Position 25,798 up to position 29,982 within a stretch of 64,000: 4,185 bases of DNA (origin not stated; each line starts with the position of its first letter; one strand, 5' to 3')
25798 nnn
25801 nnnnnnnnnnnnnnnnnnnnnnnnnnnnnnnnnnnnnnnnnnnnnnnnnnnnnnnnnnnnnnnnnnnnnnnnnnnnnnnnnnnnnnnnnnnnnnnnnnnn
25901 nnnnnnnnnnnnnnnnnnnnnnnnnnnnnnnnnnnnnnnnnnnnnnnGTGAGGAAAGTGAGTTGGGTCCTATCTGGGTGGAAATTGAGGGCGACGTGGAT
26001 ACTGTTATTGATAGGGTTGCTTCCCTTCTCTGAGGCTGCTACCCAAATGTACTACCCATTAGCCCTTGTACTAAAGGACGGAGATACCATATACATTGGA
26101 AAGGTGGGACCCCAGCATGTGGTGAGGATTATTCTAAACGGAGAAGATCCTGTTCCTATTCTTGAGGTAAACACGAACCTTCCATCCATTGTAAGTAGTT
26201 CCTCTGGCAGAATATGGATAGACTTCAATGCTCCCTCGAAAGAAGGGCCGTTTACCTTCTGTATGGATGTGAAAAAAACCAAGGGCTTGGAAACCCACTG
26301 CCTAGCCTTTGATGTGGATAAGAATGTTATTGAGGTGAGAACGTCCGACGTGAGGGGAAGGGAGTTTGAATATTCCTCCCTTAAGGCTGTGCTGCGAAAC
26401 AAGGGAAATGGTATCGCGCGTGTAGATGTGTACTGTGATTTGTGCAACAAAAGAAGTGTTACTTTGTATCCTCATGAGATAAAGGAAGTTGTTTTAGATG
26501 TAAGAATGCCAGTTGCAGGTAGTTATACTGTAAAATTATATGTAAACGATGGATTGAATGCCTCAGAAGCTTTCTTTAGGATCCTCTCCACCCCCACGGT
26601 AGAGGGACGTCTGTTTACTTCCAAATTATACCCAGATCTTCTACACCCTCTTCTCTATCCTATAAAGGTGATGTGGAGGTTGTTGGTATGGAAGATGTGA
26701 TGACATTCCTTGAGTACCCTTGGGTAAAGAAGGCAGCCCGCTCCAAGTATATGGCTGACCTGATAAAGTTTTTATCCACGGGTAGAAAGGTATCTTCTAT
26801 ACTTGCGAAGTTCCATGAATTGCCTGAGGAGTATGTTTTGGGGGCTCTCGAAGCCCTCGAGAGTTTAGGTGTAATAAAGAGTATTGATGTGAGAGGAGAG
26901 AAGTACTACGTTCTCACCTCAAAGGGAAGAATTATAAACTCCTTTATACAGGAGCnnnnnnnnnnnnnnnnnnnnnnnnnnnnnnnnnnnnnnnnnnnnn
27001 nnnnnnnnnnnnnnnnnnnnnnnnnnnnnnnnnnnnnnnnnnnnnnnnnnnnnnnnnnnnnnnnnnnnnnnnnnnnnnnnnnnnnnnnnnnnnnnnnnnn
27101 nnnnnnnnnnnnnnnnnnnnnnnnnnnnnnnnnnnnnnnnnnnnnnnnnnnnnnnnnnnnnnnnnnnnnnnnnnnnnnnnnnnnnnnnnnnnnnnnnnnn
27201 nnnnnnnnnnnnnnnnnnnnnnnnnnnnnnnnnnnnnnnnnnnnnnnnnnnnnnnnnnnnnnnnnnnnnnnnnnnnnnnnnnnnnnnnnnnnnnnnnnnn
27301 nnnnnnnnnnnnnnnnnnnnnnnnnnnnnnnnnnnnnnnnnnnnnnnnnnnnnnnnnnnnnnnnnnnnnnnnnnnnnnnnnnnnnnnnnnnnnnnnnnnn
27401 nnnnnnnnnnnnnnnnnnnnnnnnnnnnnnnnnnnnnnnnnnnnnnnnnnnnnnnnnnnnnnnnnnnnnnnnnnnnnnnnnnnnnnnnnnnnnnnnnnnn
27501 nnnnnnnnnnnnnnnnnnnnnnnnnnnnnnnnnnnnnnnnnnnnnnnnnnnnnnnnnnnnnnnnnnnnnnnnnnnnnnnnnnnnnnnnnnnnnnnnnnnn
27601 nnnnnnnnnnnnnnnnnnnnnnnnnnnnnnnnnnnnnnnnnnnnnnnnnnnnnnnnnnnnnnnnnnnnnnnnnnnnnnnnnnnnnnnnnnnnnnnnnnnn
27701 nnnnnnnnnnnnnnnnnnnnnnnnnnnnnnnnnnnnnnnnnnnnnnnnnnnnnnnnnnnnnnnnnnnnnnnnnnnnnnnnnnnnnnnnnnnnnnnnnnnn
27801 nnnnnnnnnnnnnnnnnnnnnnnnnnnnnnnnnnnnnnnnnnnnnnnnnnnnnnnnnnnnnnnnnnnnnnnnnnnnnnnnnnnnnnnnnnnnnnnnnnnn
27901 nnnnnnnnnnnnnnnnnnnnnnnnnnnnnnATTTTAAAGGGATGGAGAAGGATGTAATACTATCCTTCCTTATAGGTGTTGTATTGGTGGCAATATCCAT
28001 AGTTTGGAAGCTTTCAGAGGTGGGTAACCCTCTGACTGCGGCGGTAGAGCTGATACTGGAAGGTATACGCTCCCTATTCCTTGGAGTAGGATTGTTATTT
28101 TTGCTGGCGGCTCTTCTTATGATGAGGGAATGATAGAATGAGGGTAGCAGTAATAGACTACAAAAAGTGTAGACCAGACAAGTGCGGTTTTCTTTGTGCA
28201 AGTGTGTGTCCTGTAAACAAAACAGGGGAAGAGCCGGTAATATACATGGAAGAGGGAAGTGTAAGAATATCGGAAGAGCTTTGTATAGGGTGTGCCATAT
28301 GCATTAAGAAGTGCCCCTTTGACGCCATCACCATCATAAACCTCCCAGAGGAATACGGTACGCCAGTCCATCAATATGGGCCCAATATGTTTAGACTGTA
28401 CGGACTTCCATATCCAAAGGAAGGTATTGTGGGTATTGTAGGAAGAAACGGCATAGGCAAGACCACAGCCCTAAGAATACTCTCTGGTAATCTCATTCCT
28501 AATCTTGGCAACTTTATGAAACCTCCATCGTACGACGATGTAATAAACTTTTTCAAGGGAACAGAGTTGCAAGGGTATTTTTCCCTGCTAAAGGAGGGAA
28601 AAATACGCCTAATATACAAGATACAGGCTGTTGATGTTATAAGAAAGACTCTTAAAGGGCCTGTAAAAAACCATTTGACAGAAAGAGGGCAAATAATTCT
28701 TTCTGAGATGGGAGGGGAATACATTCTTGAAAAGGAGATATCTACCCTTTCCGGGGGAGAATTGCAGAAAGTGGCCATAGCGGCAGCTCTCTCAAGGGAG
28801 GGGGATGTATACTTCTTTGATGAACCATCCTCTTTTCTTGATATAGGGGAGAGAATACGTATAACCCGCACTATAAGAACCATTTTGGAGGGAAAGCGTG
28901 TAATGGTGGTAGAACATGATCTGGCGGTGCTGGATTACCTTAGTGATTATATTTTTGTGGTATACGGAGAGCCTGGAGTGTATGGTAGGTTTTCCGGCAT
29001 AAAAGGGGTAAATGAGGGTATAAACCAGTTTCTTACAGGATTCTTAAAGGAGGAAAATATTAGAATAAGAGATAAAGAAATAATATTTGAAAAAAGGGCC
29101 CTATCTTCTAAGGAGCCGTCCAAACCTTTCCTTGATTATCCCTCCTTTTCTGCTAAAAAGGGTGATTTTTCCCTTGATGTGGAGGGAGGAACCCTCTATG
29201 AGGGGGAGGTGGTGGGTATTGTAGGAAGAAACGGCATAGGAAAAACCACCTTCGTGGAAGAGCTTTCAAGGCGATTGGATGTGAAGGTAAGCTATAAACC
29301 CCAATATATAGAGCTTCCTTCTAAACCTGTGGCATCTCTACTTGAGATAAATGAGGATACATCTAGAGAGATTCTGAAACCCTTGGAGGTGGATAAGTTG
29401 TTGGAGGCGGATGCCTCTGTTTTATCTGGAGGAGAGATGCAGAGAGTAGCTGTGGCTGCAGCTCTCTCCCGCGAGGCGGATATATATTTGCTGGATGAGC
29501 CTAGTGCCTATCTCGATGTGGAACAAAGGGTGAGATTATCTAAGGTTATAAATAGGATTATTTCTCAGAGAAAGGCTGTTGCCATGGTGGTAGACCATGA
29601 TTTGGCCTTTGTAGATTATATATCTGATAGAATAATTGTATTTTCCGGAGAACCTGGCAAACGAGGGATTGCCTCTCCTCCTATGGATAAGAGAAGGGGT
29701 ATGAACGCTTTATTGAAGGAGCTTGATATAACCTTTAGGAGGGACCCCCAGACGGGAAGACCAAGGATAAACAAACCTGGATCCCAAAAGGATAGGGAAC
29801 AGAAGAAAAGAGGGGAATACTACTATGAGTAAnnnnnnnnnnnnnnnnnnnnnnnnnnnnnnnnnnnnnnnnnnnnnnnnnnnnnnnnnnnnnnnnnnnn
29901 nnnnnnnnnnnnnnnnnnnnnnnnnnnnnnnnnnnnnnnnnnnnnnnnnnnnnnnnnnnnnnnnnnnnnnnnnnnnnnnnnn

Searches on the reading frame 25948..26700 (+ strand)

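Call 23: search_protein_families(library=pfam, proteins=[window:25948-26700:+], max_evalue=0.01)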
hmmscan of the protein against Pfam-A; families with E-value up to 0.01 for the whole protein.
window:25948-26700:+ (250 aa): 1 family
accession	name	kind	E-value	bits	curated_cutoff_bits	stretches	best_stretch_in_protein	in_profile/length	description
PF23265.1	Ig-like_KY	-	0.0021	18.7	27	0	76-203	23-103/129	KY-like, immunoglobulin-like domain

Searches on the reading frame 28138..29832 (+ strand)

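Call 23: search_protein_families(library=pfam, proteins=[window:28138-29832:+], max_evalue=0.01)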
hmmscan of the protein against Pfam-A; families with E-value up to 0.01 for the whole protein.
window:28138-29832:+ (564 aa): 33 families (the best 25 are shown)
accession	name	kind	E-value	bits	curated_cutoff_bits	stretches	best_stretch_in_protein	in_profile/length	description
PF00005.33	ABC_tran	-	1.1e-33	117.1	25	2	94-231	10-136/137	ABC transporter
PF13304.12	AAA_21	-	2.1e-13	51.5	27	0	201-250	235-283/304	AAA domain, putative AbiEii toxin, Type IV TA system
PF02463.25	SMC_N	-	6e-11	42.6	40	1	95-267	24-204/220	RecF/RecN/SMC N terminal domain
PF04068.21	Fer4_RLI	-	2.3e-09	37.3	23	1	1-31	1-34/35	Possible Fer4-like domain in RNase L inhibitor, RLI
PF12837.12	Fer4_6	-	1.7e-07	31.3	25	1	42-64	2-24/24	4Fe-4S binding domain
PF00037.32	Fer4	-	8.6e-07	29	21.1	1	43-65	2-24/24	4Fe-4S binding domain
PF13476.12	AAA_23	-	1.7e-06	29.3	27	0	94-129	18-53/201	AAA domain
PF13401.12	AAA_22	-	2e-06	28.6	27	0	361-454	10-92/130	AAA domain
PF13191.12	AAA_16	-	4.1e-06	27.8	32.6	1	356-487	24-140/167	AAA ATPase domain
PF13237.11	Fer4_10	-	2.1e-05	24.8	25.5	2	5-60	3-53/53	4Fe-4S dicluster domain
PF13175.12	AAA_15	-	2.9e-05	24.3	32.1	0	100-115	28-43/374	AAA ATPase domain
PF00931.28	NB-ARC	-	4e-05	23.5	23.5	0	356-379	18-41/248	NB-ARC domain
PF20720.3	nSTAND3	-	4.4e-05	23.7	27.2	0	94-122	16-44/155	Novel STAND NTPase 3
PF14697.11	Fer4_21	-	5.9e-05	23.6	35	1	4-65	1-58/59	4Fe-4S dicluster domain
PF12838.12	Fer4_7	-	6.1e-05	23.8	27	1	15-63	4-52/52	4Fe-4S dicluster domain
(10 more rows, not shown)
